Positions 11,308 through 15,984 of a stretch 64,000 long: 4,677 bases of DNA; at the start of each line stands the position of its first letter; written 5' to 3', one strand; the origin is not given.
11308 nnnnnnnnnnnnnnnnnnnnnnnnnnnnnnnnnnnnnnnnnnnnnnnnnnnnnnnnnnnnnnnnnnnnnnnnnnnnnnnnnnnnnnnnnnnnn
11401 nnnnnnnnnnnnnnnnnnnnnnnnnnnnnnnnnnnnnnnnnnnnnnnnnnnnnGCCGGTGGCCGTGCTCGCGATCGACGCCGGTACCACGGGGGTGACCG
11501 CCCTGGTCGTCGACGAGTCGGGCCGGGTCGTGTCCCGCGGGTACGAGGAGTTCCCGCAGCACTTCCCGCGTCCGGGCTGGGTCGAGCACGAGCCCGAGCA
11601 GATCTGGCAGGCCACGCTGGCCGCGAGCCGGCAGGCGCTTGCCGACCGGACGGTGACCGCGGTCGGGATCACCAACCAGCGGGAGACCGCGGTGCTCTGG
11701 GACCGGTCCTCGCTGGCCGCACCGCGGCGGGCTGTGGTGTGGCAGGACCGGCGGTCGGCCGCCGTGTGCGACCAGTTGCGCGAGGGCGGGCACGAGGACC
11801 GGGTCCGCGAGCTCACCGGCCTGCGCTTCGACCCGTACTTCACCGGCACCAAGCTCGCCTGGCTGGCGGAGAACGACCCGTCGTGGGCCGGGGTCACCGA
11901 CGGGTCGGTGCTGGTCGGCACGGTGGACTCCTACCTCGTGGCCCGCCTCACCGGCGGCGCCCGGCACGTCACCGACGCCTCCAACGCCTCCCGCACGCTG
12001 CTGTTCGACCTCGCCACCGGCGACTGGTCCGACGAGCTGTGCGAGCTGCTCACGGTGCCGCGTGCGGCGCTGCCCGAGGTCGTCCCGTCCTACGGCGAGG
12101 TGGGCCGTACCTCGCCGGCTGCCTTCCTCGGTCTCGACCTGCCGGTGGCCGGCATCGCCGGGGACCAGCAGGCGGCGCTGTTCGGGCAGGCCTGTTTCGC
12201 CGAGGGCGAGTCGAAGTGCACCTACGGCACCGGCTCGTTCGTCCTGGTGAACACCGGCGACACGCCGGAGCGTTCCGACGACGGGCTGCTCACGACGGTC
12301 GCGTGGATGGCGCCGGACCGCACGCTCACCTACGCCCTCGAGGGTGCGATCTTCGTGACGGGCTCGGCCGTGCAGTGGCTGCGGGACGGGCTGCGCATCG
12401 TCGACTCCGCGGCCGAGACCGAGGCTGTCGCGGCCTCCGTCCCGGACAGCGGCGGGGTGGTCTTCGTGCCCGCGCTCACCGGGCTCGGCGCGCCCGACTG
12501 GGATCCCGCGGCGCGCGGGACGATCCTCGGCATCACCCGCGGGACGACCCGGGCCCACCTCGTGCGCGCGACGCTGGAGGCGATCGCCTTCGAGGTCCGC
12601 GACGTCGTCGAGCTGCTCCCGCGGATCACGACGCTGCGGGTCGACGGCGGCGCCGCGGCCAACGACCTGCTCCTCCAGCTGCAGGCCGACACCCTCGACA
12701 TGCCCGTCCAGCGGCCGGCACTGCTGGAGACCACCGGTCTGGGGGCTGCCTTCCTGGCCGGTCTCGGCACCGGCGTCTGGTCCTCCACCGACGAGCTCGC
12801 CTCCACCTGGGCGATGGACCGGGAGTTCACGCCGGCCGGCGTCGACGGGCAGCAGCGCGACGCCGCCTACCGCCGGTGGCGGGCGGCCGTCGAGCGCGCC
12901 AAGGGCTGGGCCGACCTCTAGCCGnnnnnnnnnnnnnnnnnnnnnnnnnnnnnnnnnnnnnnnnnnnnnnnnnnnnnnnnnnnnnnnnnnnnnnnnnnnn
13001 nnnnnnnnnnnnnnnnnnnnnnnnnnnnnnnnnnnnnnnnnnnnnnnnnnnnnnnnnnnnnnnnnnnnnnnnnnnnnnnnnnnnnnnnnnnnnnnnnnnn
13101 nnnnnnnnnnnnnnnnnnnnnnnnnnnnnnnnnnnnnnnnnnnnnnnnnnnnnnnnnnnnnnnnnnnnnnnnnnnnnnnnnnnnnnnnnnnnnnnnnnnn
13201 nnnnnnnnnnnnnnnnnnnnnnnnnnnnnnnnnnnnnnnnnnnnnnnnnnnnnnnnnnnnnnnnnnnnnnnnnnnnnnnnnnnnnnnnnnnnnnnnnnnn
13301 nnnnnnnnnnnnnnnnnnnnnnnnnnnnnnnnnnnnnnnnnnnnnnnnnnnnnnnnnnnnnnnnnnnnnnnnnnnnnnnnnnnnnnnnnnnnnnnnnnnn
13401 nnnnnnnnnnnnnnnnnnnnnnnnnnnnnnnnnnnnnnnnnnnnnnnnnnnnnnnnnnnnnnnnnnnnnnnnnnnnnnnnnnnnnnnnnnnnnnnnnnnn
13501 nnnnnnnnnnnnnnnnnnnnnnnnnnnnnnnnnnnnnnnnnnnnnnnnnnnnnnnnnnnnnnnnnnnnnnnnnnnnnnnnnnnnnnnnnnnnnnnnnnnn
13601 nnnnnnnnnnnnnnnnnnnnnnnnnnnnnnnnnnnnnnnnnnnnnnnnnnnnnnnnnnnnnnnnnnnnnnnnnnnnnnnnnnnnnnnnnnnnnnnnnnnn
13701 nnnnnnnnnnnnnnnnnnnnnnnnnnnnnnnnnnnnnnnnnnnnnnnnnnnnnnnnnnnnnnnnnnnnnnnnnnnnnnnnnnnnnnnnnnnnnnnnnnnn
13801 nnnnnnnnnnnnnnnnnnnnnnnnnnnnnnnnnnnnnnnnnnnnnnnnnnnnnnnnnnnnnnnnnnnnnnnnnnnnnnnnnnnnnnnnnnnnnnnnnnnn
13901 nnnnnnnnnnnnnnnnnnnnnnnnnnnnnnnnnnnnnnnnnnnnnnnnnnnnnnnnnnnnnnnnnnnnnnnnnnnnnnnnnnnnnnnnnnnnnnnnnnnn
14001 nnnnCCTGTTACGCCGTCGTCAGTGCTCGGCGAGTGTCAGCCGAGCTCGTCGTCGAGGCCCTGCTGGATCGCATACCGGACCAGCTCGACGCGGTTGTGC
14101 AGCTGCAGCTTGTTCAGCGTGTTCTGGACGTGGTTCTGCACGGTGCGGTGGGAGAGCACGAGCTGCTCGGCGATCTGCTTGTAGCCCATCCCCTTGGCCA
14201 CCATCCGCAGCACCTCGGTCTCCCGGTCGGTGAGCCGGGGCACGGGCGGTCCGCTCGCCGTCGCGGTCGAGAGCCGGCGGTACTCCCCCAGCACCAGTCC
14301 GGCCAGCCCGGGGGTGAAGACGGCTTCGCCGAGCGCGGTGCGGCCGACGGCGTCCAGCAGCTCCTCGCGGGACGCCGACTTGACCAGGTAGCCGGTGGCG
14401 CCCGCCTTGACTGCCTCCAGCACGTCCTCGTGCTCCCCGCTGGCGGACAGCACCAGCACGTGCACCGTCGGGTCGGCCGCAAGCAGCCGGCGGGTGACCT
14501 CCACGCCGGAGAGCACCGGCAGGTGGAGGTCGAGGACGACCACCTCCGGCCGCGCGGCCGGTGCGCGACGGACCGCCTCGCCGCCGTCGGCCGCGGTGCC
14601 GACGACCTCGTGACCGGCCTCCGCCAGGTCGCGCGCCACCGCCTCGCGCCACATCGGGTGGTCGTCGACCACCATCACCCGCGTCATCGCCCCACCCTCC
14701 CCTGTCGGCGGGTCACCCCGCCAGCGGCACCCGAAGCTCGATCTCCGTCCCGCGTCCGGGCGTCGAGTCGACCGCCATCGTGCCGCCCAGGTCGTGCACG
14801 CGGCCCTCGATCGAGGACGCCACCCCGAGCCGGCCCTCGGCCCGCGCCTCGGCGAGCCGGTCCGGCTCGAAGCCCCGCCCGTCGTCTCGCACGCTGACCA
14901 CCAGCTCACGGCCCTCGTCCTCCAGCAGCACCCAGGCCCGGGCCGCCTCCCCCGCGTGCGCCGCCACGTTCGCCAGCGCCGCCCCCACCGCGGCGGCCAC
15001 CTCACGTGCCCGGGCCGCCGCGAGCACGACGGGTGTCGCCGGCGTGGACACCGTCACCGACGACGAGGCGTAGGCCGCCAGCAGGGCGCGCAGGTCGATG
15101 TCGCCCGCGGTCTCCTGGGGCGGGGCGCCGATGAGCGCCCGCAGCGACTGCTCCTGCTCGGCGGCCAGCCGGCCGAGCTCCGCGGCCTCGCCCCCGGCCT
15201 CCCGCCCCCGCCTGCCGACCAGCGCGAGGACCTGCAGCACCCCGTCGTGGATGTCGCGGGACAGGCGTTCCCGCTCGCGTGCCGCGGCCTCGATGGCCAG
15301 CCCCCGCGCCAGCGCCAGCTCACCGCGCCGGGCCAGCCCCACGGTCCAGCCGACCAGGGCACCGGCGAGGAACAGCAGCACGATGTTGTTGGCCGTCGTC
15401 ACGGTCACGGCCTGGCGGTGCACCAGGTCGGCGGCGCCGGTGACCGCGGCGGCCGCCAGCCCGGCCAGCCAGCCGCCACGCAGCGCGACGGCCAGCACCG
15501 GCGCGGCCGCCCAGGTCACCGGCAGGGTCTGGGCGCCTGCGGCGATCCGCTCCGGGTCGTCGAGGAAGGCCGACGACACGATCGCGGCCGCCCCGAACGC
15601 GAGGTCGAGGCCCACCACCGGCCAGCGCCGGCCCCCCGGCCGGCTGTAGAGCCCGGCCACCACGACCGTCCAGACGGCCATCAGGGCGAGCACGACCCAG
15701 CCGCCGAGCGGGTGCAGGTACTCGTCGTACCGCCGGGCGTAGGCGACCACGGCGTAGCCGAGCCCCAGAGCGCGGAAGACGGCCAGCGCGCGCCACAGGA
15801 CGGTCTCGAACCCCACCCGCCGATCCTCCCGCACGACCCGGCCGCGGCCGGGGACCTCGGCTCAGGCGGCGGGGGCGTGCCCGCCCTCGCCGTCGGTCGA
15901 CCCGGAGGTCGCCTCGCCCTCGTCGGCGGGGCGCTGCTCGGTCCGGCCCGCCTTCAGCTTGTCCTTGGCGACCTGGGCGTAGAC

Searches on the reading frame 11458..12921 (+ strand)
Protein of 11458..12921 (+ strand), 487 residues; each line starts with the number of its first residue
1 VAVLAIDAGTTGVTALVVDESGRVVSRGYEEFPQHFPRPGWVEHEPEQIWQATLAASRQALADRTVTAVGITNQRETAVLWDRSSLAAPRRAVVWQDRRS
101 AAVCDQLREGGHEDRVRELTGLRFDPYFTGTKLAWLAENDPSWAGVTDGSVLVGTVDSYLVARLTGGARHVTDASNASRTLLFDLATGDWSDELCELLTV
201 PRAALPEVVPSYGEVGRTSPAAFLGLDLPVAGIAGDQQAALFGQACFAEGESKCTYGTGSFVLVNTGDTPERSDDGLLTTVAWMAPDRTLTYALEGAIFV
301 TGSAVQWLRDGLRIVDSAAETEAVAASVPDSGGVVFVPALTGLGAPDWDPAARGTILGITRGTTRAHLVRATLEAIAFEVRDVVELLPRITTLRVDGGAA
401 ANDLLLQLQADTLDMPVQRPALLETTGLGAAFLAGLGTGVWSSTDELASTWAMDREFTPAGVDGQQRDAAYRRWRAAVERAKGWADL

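Call 69: search_protein_families(library=pfam, proteins=[window:11458-12921:+], max_evalue=0.001)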
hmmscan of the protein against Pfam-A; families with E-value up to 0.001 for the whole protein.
window:11458-12921:+ (487 aa): 2 families
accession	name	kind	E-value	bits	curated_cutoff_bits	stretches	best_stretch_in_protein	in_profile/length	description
PF00370.27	FGGY_N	-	3.1e-65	220.6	28.8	1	3-243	2-245/245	FGGY family of carbohydrate kinases, N-terminal domain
PF02782.22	FGGY_C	-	1.9e-42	145.8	27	1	253-435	2-195/198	FGGY family of carbohydrate kinases, C-terminal domain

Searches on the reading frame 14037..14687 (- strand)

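Call 70: search_protein_families(library=pfam, proteins=[window:14037-14687:-], max_evalue=0.001)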
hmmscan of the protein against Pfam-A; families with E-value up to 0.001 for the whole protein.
window:14037-14687:- (216 aa): 5 families
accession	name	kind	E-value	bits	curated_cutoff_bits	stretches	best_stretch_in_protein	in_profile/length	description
PF00072.30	Response_reg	-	2.5e-26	92.5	30.2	1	4-114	1-110/111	Response regulator receiver domain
PF00196.25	GerE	-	6.1e-21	74.2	23.5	1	152-206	3-57/57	Bacterial regulatory proteins, luxR family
PF08281.18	Sigma70_r4_2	-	4e-06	26.8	25.7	1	151-194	10-54/54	Sigma-70, region 4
PF13384.12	HTH_23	-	0.00013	22.2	24.6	1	158-188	9-39/50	Homeodomain-like domain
PF04545.22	Sigma70_r4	-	0.0002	21.2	24.1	1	151-195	4-49/50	Sigma-70, region 4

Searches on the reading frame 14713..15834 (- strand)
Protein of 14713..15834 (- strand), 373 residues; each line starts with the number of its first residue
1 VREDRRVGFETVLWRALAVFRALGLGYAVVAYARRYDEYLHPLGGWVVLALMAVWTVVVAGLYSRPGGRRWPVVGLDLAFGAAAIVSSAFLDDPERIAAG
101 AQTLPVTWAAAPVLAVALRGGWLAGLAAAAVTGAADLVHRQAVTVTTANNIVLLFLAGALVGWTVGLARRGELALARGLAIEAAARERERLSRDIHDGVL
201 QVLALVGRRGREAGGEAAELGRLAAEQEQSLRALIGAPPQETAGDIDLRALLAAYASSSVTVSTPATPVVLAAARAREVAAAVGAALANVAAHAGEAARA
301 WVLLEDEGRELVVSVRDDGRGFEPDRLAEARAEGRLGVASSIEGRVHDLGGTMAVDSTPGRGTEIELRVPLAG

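Call 70: search_protein_families(library=pfam, proteins=[window:14713-15834:-], max_evalue=0.001)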
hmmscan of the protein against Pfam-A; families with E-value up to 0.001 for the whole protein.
window:14713-15834:- (373 aa): 3 families
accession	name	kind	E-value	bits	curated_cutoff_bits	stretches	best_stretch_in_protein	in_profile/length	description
PF19354.4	DUF5931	-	1.7e-37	129.4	27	1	5-176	4-175/175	Family of unknown function (DUF5931)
PF02518.31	HATPase_c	-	1.2e-11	45.4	26.4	1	279-372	6-110/111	Histidine kinase-, DNA gyrase B-, and HSP90-like ATPase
PF13581.12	HATPase_c_2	-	4.8e-05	23.8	27.4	1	269-334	22-91/127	Histidine kinase-like ATPase domain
